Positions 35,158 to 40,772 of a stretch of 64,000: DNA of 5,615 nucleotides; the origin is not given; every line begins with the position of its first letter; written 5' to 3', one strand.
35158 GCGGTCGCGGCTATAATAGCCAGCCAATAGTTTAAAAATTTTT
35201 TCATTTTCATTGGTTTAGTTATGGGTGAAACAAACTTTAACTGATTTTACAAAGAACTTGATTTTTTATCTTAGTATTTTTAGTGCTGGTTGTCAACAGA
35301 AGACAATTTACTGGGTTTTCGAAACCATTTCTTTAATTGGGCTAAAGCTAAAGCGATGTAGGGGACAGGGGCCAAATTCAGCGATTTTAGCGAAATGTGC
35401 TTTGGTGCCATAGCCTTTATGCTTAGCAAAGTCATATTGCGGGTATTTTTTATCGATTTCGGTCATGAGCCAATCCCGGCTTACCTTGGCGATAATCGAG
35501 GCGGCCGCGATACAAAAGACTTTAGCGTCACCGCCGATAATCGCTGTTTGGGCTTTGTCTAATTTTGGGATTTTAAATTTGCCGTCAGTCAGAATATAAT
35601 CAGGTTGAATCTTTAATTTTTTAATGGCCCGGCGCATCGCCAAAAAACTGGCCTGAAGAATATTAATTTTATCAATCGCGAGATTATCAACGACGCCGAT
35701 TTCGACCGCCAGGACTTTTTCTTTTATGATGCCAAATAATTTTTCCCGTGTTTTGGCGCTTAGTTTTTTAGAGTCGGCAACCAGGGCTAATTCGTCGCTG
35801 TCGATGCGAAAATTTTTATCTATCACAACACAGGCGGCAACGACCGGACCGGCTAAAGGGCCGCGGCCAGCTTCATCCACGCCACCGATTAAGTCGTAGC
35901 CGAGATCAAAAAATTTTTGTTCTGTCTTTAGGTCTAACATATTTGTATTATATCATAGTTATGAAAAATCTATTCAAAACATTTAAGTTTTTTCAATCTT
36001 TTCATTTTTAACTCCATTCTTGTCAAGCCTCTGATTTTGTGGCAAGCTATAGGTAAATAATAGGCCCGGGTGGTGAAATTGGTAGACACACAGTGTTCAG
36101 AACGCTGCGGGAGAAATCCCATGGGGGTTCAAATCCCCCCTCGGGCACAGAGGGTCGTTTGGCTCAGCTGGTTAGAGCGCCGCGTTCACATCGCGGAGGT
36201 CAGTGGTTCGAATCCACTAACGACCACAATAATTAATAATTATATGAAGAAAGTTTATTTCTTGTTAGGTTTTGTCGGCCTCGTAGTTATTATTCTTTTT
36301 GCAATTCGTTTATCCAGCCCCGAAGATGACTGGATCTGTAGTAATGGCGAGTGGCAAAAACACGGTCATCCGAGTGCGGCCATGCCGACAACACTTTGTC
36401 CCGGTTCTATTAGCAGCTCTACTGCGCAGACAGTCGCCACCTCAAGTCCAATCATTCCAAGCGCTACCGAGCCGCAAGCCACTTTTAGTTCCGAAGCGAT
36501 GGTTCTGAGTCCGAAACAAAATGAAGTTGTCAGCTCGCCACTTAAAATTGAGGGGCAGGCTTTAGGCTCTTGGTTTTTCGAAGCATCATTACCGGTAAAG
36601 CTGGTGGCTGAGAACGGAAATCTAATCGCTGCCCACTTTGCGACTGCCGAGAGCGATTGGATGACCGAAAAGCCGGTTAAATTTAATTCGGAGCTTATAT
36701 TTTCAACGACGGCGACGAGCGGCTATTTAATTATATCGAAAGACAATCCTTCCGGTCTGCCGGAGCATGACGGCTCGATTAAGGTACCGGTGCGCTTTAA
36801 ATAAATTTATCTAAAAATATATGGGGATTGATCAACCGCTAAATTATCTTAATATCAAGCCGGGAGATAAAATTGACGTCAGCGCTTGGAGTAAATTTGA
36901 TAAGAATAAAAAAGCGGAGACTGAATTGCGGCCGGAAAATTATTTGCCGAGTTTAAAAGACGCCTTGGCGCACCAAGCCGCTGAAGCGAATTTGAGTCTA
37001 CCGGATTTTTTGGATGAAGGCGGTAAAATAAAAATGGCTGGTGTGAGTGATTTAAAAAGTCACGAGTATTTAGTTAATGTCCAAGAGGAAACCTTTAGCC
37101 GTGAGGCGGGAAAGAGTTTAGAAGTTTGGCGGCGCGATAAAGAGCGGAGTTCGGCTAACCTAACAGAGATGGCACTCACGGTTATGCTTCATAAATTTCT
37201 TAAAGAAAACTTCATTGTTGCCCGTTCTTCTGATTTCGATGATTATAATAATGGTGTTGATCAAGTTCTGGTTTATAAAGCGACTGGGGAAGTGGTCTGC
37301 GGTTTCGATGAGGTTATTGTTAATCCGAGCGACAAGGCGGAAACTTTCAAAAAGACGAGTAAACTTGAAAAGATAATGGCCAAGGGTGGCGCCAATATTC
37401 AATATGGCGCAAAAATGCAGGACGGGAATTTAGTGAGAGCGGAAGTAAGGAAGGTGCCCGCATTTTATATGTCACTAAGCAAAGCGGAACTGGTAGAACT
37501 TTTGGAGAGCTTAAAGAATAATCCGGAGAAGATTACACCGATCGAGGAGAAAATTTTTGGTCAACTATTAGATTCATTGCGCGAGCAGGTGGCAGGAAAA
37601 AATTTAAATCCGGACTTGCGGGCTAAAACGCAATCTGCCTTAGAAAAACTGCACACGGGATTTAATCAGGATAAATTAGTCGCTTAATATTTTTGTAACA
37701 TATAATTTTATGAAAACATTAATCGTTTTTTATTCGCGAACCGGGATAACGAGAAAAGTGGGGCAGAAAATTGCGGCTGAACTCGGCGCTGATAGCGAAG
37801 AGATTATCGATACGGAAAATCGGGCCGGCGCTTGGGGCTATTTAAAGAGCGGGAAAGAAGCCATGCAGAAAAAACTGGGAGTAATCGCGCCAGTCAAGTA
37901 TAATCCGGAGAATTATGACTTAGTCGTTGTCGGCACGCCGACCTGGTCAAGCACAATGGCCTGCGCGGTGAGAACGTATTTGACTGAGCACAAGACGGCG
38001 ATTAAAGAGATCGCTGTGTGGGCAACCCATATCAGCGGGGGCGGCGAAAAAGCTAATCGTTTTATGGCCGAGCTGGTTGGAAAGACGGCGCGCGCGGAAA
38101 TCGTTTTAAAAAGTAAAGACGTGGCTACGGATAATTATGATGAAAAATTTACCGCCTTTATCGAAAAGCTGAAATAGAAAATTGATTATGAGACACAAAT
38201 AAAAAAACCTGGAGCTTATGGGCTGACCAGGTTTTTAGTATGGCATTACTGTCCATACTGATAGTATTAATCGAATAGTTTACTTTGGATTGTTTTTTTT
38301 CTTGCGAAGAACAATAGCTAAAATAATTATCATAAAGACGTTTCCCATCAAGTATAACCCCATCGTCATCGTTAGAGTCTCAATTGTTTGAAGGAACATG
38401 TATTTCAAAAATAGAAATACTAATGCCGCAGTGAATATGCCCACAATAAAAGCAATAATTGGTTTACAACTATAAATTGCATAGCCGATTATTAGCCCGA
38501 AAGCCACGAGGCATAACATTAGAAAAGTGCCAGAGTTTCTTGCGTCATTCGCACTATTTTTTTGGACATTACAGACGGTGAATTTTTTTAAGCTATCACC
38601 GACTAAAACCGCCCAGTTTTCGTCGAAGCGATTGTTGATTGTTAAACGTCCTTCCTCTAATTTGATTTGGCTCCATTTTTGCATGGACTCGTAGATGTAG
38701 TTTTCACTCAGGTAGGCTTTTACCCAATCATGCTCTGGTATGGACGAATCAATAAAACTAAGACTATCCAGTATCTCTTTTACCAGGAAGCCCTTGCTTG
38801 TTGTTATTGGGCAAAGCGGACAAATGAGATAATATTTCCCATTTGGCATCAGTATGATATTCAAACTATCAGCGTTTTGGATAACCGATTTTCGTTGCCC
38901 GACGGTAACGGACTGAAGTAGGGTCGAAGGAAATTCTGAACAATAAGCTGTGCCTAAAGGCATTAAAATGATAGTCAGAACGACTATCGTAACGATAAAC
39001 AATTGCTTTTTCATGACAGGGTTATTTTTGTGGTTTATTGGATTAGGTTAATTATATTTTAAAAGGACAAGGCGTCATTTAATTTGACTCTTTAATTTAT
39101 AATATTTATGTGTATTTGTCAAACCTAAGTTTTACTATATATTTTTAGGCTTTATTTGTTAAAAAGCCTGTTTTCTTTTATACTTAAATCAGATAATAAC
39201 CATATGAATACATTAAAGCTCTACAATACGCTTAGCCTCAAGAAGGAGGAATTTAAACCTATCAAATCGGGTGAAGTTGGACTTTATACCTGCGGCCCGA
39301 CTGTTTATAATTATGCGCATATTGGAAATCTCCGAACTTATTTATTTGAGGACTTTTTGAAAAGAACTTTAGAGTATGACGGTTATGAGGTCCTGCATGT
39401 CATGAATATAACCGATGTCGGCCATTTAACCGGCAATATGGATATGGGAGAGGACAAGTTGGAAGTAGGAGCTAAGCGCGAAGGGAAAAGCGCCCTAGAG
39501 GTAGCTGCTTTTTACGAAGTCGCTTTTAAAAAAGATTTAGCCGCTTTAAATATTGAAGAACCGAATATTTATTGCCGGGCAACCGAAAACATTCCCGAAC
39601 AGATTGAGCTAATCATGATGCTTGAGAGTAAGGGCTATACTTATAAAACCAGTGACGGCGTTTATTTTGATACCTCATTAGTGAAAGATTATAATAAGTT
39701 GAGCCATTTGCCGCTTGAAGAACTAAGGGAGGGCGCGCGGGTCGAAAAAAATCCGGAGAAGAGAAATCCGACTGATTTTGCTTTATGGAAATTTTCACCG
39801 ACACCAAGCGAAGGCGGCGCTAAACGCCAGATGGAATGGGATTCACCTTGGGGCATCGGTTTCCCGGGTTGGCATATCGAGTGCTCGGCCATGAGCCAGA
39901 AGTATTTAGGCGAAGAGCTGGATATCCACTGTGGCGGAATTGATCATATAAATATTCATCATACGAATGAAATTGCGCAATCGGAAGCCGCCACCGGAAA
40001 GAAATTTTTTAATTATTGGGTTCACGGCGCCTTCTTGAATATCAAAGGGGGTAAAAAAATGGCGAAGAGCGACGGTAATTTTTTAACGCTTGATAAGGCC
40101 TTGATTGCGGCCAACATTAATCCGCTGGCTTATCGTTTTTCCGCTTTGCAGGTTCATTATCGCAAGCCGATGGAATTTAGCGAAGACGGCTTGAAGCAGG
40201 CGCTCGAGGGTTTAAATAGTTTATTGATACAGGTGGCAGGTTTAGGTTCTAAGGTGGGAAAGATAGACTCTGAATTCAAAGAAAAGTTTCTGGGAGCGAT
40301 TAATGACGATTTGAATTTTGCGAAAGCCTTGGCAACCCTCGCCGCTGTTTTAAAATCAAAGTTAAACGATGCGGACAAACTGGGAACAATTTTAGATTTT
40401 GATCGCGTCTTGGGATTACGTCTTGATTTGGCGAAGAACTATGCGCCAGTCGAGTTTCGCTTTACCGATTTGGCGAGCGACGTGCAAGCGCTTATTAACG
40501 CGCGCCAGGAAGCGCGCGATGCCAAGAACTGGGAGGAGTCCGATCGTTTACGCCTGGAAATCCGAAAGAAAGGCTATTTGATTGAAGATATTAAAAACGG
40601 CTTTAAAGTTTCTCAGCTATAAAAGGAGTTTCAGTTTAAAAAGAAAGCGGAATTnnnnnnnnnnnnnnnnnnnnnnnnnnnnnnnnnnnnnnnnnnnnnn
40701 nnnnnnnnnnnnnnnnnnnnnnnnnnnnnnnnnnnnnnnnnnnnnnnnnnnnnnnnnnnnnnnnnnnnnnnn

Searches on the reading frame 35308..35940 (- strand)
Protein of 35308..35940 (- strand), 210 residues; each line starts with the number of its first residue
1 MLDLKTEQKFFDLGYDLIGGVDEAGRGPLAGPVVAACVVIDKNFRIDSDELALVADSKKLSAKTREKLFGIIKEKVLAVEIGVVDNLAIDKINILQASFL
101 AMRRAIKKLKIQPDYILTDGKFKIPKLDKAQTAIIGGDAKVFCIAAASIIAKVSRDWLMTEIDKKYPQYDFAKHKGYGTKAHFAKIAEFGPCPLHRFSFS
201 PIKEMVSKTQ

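Call 104: search_protein_families(library=pfam, proteins=[window:35308-35940:-], max_evalue=0.001)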
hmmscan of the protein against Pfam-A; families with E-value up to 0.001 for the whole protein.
window:35308-35940:- (210 aa): 1 family
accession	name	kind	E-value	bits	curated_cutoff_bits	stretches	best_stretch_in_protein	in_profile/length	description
PF01351.25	RNase_HII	-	1.4e-46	159.4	25.8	1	20-200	2-197/199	Ribonuclease HII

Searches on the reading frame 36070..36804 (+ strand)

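Call 105: search_protein_families(library=pfam, proteins=[window:36070-36804:+], max_evalue=0.001)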
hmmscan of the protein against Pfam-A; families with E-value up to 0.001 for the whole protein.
window:36070-36804:+ (244 aa): 1 family
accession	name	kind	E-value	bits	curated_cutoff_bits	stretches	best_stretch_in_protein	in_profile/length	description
PF10648.15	Gmad2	-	8.8e-10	39.2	25.7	1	145-227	4-82/86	Immunoglobulin-like domain of bacterial spore germination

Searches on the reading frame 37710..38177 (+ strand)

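Call 105: search_protein_families(library=pfam, proteins=[window:37710-38177:+], max_evalue=0.001)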
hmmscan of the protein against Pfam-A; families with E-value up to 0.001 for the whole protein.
window:37710-38177:+ (155 aa): 2 families
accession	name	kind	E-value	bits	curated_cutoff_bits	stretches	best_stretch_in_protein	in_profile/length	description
PF12724.12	Flavodoxin_5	-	9.7e-09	36.1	27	1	62-117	37-92/145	Flavodoxin domain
PF12682.12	Flavodoxin_4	-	1e-08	35.3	24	1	2-119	1-124/155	Flavodoxin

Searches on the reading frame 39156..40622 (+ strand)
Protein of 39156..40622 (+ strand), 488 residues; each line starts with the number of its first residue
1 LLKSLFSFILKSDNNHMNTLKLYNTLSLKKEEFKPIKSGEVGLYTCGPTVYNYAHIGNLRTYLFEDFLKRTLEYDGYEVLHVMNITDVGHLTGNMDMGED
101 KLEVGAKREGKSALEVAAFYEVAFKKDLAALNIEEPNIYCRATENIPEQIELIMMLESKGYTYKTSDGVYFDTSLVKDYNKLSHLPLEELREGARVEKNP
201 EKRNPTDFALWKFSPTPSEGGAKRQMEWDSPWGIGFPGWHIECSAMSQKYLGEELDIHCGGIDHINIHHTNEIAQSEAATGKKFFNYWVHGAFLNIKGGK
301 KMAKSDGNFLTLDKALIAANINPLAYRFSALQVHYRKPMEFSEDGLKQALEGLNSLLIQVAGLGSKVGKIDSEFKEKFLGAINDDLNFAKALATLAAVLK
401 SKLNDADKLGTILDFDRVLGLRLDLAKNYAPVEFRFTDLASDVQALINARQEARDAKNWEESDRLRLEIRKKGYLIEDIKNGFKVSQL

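Call 35: search_protein_families(library=pfam, proteins=[window:39156-40622:+], max_evalue=0.001)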
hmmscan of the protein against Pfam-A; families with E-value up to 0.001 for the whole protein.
window:39156-40622:+ (488 aa): 4 families
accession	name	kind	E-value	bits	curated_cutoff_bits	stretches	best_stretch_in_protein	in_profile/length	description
PF01406.26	tRNA-synt_1e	-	1.4e-93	314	27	1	33-349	2-299/301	tRNA synthetases class I (C) catalytic domain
PF09334.17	tRNA-synt_1g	-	7.5e-09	35.3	20.1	1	51-174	11-125/391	tRNA synthetases class I (M)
PF23493.1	CysS_C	-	1.2e-08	35.4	23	1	438-481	3-46/51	Cysteinyl-tRNA ligase anticodon binding domain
PF01921.24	tRNA-synt_1f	-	0.00016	21.1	27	0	292-352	273-331/360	tRNA synthetases class I (K)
